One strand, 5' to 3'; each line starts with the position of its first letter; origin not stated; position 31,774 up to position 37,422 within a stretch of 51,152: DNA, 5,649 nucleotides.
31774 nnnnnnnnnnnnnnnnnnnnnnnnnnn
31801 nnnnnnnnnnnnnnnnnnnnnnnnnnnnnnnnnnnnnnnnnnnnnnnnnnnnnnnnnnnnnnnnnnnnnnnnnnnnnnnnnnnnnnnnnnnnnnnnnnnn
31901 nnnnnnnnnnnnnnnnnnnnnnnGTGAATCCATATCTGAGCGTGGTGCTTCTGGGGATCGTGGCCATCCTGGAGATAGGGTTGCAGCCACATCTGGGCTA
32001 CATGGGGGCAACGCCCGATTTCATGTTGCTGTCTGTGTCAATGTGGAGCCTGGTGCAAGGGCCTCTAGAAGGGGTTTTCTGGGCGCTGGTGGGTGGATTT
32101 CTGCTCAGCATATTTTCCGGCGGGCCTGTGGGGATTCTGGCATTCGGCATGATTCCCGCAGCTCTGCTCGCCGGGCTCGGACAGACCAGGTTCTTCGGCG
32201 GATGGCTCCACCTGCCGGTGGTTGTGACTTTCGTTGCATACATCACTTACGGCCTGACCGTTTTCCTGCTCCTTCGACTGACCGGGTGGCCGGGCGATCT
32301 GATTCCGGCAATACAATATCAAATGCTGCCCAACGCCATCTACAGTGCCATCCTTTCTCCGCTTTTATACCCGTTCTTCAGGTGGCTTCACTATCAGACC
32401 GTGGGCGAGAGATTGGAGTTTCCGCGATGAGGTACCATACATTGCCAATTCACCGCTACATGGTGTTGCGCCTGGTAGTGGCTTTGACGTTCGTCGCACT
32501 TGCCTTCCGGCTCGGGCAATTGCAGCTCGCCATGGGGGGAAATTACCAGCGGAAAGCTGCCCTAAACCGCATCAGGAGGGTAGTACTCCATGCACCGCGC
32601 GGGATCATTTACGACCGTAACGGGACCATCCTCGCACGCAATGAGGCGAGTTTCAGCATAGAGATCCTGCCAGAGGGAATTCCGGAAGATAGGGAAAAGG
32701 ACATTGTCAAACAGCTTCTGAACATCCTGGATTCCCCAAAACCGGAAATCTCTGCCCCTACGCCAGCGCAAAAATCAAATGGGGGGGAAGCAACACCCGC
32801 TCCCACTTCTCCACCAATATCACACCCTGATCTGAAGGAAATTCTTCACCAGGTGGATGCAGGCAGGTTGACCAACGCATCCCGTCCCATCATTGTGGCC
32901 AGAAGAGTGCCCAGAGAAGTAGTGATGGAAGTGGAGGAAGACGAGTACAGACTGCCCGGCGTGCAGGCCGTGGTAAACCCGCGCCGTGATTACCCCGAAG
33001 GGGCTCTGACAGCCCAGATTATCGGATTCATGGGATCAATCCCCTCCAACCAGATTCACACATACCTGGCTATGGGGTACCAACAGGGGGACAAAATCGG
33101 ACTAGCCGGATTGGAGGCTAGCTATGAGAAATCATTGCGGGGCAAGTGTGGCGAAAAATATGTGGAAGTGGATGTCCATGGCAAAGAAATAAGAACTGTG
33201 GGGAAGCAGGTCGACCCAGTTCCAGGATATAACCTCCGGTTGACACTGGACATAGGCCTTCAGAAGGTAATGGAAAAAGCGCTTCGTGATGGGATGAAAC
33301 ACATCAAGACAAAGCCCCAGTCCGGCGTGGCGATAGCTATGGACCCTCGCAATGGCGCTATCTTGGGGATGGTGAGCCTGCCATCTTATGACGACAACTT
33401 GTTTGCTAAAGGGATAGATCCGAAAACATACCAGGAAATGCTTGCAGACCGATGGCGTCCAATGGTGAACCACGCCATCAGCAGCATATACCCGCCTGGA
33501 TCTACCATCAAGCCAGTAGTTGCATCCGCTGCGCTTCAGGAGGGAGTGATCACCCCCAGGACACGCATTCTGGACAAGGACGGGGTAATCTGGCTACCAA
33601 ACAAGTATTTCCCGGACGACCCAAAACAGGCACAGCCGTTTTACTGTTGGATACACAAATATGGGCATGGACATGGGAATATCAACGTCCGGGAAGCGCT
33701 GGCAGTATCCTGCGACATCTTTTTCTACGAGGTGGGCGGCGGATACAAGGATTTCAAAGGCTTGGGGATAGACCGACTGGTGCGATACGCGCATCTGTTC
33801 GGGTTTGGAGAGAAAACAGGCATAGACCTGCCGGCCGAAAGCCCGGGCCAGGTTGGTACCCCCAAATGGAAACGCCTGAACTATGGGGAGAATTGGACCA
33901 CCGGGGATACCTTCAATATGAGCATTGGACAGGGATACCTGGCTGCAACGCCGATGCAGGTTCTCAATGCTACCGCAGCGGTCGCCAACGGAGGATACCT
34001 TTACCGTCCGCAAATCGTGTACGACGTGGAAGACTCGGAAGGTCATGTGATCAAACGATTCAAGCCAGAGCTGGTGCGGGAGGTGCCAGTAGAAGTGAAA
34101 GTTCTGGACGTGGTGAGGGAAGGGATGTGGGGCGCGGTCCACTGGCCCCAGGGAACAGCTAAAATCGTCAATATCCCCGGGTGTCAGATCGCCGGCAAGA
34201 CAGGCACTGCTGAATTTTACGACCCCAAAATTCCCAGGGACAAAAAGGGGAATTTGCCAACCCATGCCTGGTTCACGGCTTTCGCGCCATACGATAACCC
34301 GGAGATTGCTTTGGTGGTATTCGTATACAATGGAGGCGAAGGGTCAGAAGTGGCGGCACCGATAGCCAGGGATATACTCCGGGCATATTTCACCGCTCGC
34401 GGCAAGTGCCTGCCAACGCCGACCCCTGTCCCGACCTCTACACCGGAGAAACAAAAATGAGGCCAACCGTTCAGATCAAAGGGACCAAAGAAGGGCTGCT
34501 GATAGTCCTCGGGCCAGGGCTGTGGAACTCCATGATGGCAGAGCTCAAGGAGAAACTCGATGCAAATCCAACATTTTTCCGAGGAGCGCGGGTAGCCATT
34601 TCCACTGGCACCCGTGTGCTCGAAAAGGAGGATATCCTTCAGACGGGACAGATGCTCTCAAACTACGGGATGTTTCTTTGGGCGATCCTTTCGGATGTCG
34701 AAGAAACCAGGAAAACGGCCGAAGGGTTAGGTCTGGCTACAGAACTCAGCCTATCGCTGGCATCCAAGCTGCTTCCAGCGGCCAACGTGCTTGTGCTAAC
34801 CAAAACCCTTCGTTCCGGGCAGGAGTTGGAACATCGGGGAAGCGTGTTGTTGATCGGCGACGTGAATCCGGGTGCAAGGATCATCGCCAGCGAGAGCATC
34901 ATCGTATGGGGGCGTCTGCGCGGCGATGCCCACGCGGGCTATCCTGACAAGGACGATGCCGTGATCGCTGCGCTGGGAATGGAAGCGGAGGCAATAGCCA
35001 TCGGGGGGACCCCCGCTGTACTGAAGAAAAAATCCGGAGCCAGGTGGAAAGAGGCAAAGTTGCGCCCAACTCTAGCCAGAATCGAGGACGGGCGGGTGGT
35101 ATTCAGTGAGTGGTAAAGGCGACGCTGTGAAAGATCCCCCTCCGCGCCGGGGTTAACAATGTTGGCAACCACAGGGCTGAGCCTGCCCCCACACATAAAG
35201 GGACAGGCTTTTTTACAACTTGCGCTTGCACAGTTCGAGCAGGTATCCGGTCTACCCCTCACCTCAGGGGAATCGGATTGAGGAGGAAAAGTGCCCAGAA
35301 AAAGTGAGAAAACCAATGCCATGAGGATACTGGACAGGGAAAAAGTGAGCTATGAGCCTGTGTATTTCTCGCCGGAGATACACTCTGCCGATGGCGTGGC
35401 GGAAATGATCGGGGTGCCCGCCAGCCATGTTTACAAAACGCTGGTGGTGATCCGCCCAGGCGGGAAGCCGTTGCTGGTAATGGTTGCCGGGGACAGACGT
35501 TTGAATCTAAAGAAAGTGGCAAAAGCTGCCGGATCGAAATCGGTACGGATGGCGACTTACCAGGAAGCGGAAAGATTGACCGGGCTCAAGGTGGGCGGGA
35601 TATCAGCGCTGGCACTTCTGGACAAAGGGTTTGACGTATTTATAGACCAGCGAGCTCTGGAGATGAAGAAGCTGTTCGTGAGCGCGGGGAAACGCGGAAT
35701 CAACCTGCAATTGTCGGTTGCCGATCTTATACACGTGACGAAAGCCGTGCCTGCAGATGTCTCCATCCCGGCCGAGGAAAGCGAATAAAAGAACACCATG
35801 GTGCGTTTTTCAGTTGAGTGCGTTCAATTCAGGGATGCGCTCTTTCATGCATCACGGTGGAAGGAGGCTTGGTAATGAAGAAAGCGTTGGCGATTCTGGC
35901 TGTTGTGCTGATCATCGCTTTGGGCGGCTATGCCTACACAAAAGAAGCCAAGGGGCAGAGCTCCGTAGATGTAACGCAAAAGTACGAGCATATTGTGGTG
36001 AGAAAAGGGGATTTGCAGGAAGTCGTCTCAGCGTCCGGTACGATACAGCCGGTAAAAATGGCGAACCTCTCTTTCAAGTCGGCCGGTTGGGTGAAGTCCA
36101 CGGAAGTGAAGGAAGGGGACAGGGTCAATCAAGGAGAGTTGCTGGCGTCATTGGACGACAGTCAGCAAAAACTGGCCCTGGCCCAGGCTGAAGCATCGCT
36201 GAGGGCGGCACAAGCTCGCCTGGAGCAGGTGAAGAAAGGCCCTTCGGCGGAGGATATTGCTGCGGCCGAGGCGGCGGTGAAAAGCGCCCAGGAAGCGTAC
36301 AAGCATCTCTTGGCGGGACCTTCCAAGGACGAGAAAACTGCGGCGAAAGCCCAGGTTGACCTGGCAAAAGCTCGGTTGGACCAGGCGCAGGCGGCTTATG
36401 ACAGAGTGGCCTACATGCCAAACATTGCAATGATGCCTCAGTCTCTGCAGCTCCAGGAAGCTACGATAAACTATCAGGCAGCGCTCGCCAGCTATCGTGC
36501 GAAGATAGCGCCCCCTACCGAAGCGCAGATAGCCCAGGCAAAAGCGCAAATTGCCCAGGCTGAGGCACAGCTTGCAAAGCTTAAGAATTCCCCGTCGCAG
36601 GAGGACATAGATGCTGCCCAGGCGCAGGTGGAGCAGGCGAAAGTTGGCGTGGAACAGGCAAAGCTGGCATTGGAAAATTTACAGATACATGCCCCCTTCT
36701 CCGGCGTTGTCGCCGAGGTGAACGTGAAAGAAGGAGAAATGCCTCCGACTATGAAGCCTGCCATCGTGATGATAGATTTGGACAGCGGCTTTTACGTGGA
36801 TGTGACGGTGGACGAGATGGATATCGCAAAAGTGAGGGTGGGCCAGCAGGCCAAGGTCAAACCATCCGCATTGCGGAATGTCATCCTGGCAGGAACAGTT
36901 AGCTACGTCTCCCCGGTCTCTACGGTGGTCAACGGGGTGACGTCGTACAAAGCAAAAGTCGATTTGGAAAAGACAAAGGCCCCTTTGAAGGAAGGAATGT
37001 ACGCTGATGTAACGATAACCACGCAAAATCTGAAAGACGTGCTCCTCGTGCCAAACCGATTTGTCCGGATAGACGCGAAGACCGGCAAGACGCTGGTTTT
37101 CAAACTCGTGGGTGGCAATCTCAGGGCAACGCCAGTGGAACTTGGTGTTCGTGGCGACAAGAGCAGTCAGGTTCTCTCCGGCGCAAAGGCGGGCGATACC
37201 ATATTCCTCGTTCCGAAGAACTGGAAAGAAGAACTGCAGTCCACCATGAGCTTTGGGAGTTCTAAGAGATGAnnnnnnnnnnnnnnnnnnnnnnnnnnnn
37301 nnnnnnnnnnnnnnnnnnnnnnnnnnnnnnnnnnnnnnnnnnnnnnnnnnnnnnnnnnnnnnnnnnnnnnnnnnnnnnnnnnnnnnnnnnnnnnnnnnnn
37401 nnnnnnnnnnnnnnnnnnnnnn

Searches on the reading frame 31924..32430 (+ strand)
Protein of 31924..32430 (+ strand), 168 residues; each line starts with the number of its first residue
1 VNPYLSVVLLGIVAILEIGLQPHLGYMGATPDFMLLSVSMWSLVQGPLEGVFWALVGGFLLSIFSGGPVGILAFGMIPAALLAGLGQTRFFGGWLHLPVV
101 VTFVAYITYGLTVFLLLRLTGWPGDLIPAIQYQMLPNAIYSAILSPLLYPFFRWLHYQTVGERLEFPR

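Call 38: search_protein_families(library=pfam, proteins=[window:31924-32430:+], max_evalue=0.000001)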
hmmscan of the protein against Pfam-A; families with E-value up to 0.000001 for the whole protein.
window:31924-32430:+ (168 aa): 1 family
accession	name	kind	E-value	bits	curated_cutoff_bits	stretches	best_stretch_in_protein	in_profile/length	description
PF04093.17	MreD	-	6.3e-11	43.1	24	1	6-155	9-154/158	rod shape-determining protein MreD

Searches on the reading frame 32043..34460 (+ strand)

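Call 38: search_protein_families(library=pfam, proteins=[window:32043-34460:+], max_evalue=0.000001)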
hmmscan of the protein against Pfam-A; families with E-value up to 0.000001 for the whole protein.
window:32043-34460:+ (805 aa): 2 families
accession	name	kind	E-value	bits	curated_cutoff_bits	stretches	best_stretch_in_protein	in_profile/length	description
PF00905.27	Transpeptidase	-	3.1e-67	227.3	22.1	1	428-779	1-298/299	Penicillin binding protein transpeptidase domain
PF03717.20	PBP_dimer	-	2.8e-42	145.6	24.4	1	183-385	3-178/180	Penicillin-binding Protein dimerisation domain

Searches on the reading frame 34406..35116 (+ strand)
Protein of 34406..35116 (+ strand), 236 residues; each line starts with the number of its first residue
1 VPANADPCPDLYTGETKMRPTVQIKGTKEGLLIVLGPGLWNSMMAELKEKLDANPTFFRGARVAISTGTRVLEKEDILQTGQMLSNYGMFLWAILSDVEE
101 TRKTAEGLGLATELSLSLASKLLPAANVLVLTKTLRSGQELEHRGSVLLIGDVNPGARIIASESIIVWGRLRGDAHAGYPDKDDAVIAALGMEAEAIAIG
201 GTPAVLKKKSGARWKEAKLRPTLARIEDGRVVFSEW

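Call 38: search_protein_families(library=pfam, proteins=[window:34406-35116:+], max_evalue=0.000001)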
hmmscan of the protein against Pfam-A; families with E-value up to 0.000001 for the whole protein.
window:34406-35116:+ (236 aa): 3 families
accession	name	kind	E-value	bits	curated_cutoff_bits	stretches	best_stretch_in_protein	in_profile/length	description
PF03775.22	MinC_C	-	2.2e-26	92.3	33.2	1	131-232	2-100/102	Septum formation inhibitor MinC, C-terminal domain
PF05209.18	MinC_N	-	5.4e-11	42.9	27.3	1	22-90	1-70/71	Septum formation inhibitor MinC, N-terminal domain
PF22642.1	MinC_N_1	-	8.5e-09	36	27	1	22-89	1-72/78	Cell-division inhibitor MinC, N-terminal domain-like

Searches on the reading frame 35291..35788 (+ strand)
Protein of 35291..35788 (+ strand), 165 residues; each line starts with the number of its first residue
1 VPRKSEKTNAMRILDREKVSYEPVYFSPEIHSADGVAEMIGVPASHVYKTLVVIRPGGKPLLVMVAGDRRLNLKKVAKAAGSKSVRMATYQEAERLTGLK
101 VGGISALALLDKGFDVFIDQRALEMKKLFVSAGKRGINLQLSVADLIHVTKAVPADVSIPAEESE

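Call 38: search_protein_families(library=pfam, proteins=[window:35291-35788:+], max_evalue=0.000001)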
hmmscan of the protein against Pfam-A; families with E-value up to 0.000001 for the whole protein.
window:35291-35788:+ (165 aa): 1 family
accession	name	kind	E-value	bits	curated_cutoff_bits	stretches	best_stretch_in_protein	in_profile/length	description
PF04073.20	tRNA_edit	-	8.8e-29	100.5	25.5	1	28-147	2-121/123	Aminoacyl-tRNA editing domain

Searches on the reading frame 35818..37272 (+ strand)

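Call 38: search_protein_families(library=pfam, proteins=[window:35818-37272:+], max_evalue=0.000001)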
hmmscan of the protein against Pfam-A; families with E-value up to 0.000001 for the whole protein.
window:35818-37272:+ (484 aa): 3 families
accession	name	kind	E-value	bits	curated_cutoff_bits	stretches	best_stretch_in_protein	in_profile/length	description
PF16576.10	HlyD_D23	-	3e-17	63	30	1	244-396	62-214/214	Barrel-sandwich domain of CusB or HlyD membrane-fusion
PF13437.12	HlyD_3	-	2.4e-14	54.4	22.2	1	290-393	2-106/106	HlyD family secretion protein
PF13533.13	Biotin_lipoyl_2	-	4.5e-10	39.5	29.8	0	83-113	2-32/32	Biotin-lipoyl like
